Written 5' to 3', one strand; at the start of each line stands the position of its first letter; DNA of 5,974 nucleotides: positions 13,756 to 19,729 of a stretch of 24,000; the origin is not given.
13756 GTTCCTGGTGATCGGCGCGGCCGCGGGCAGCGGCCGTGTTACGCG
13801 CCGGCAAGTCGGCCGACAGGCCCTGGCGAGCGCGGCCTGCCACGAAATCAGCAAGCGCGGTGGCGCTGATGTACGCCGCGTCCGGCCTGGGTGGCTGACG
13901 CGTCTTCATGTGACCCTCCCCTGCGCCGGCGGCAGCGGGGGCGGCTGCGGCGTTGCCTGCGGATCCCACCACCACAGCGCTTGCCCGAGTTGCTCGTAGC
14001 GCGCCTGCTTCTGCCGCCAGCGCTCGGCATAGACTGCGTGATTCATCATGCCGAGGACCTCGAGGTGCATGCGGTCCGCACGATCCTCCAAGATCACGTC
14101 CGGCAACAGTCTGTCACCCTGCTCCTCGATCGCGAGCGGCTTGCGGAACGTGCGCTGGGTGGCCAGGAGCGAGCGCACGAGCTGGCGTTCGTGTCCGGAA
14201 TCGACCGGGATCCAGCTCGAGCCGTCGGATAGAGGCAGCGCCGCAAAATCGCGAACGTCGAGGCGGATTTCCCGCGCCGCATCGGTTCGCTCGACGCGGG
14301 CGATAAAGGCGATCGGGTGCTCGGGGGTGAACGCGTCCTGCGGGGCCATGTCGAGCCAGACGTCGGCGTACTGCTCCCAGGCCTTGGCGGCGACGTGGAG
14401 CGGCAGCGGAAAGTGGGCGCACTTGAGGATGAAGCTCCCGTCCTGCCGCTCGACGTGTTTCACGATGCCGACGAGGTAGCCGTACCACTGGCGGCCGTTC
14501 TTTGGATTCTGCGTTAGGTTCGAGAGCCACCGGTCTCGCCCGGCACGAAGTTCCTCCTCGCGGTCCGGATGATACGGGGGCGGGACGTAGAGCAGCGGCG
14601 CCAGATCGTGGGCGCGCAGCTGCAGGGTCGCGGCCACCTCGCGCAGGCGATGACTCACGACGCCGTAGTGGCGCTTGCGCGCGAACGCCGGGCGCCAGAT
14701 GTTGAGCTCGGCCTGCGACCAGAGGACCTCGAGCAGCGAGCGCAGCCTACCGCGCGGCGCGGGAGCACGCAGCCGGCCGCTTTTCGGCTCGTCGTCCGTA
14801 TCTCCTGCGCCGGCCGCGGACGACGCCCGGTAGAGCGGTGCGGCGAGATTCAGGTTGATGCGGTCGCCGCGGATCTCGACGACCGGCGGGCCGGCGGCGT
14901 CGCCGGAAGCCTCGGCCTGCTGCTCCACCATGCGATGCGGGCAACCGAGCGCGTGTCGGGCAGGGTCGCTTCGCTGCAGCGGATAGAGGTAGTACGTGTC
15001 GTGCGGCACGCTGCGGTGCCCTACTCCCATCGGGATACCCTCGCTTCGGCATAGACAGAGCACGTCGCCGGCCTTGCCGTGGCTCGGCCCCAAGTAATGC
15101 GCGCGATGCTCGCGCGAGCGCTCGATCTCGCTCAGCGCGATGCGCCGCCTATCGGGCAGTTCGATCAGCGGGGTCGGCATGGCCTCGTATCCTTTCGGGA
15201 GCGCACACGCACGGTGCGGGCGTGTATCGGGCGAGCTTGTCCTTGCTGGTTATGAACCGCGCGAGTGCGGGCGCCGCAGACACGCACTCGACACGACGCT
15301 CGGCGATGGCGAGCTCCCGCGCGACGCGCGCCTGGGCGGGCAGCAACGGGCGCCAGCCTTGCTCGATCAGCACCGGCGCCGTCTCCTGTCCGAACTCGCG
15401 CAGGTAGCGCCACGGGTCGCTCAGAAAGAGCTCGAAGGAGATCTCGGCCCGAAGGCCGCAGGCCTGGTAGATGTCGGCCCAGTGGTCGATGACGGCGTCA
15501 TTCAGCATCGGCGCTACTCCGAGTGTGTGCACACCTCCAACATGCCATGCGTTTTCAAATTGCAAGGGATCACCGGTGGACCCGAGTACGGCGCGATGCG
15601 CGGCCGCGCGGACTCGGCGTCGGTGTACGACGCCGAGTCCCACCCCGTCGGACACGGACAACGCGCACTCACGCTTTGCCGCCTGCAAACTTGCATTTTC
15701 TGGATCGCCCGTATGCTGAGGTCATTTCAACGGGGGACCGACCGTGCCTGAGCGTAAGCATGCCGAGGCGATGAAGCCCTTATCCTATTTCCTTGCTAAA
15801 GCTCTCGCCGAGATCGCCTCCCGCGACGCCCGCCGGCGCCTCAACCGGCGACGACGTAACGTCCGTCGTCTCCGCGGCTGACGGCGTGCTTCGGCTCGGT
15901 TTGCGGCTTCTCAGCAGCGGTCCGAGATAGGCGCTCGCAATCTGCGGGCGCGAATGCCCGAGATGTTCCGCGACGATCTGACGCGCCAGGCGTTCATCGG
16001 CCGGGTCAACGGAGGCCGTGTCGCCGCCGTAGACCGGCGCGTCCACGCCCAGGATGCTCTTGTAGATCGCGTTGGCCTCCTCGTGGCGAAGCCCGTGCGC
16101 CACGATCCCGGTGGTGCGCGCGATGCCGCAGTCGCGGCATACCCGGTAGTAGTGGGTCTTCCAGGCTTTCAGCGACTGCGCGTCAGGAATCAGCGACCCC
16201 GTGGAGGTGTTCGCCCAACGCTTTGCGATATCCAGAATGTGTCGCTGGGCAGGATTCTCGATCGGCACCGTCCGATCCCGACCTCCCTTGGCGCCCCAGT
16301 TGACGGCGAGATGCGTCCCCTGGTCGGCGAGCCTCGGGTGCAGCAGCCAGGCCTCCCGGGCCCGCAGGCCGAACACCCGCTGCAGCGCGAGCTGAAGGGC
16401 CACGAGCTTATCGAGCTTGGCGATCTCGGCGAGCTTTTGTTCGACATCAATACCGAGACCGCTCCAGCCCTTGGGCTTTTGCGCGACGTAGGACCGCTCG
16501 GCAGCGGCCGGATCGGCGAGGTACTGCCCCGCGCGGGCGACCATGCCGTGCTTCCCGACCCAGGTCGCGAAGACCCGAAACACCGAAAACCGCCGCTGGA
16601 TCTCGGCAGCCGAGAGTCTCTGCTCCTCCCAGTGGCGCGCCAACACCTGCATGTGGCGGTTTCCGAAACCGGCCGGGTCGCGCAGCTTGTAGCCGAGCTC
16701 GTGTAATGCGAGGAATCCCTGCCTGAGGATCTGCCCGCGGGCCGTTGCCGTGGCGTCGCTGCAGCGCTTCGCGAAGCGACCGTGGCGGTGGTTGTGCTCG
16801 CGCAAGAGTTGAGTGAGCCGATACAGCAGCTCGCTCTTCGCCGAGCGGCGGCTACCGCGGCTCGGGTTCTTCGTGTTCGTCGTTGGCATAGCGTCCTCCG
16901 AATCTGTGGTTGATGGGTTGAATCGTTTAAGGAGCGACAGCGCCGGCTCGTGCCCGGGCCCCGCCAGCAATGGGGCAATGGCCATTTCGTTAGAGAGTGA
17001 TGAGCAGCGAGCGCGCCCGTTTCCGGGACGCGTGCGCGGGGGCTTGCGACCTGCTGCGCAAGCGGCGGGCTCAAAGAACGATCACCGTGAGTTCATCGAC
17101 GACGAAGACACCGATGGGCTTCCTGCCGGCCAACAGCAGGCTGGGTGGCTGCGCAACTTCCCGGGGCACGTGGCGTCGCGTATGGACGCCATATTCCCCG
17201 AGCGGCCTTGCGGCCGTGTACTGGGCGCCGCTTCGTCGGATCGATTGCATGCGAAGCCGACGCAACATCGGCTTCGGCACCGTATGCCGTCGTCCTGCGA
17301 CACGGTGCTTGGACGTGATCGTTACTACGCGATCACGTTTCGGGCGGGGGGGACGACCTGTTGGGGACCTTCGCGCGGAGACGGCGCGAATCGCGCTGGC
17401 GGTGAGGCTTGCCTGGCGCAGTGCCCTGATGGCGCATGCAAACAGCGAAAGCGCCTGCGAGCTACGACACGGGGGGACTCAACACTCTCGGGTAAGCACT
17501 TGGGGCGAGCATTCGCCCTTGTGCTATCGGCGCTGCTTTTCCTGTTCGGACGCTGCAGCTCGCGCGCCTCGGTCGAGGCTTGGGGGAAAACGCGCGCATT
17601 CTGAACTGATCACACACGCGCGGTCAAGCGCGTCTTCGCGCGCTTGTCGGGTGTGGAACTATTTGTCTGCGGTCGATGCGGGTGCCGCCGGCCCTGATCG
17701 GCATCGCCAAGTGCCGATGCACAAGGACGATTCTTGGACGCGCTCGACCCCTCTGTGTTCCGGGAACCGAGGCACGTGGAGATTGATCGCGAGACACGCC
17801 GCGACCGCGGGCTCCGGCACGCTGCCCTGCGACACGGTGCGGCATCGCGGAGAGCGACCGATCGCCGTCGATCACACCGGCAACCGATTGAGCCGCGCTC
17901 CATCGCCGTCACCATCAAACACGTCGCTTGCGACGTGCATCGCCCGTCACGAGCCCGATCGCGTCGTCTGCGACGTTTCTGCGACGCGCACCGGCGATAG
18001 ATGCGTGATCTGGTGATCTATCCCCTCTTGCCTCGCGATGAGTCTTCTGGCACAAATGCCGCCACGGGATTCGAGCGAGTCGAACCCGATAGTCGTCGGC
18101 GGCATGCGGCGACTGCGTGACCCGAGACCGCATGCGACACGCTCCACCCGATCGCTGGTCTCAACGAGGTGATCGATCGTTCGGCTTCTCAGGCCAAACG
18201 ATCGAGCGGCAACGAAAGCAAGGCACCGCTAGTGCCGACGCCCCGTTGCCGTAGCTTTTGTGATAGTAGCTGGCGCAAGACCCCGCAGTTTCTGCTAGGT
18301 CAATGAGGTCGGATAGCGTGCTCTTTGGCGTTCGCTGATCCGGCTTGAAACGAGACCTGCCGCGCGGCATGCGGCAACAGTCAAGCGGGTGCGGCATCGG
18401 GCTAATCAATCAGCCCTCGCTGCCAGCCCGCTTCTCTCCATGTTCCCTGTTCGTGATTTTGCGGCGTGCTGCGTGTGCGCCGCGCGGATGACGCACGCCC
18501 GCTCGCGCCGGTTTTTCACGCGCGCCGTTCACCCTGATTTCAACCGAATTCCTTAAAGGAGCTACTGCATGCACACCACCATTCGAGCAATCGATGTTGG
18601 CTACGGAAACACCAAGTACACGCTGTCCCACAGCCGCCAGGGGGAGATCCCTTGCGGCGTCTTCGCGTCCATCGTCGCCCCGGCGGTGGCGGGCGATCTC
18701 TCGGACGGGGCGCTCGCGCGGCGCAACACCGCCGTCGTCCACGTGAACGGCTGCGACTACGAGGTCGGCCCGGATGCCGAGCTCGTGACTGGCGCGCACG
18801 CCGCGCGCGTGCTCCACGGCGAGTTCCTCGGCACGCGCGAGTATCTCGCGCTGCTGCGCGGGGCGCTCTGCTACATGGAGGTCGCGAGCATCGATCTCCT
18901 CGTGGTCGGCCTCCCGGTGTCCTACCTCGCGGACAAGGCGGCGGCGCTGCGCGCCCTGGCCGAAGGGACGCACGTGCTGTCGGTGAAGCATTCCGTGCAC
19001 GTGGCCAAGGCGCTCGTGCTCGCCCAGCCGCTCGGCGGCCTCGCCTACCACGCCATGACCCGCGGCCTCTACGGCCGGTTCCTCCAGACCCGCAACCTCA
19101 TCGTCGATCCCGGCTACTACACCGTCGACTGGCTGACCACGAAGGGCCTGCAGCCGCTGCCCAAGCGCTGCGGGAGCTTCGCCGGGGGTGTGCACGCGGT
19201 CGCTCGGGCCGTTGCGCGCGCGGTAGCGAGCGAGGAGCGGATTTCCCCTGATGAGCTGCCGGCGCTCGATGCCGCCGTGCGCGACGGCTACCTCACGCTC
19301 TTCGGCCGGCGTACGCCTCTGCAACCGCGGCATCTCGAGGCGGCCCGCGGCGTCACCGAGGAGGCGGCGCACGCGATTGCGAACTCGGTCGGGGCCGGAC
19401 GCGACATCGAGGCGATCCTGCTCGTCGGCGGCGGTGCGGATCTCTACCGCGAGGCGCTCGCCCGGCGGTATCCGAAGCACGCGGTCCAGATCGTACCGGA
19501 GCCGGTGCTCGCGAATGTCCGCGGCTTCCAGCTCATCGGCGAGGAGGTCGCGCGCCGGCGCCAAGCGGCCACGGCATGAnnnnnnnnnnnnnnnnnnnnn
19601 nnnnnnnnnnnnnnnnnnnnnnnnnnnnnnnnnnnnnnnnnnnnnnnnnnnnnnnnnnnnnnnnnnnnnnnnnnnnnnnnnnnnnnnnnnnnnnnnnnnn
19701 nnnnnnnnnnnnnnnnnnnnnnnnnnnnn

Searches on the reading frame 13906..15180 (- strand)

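Call 22: search_protein_families(library=pfam, proteins=[window:13906-15180:-], max_evalue=0.001)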
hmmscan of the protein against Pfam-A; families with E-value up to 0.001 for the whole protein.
window:13906-15180:- (424 aa): 1 family
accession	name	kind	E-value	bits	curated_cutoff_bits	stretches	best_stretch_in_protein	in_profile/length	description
PF06666.16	DUF1173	-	3.7e-43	148.2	25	1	24-407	13-385/386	Protein of unknown function (DUF1173)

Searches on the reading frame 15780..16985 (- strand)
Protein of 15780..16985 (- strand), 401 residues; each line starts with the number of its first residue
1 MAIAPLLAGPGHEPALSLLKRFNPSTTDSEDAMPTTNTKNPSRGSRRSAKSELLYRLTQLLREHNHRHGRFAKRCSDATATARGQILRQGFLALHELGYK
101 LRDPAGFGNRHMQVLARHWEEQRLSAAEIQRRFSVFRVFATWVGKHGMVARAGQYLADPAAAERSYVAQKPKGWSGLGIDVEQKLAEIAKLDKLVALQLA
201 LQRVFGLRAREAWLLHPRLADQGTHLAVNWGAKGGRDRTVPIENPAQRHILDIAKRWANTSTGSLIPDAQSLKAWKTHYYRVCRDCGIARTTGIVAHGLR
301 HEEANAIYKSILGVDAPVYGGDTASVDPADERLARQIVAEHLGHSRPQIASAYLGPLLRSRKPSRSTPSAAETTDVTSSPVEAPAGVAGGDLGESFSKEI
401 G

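Call 22: search_protein_families(library=pfam, proteins=[window:15780-16985:-], max_evalue=0.001)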
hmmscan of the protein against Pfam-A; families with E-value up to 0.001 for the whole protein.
window:15780-16985:- (401 aa): 1 family
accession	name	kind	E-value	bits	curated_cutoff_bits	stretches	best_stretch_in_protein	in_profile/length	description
PF12835.12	Integrase_1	-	3.2e-11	43.8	23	1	183-303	21-146/149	Integrase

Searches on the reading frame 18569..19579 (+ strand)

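Call 22: search_protein_families(library=pfam, proteins=[window:18569-19579:+], max_evalue=0.001)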
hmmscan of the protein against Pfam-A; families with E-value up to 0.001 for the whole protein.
window:18569-19579:+ (336 aa): 2 families
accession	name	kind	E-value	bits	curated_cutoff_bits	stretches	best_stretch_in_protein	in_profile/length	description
PF17989.7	ALP_N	-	2.3e-22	80.2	26.3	1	7-156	1-148/148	Actin like proteins N terminal domain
PF21522.3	MreB-like_C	-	2.9e-12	47.7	27.8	1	178-298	1-122/123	Archaeal actin homologue MreB-like, C-terminal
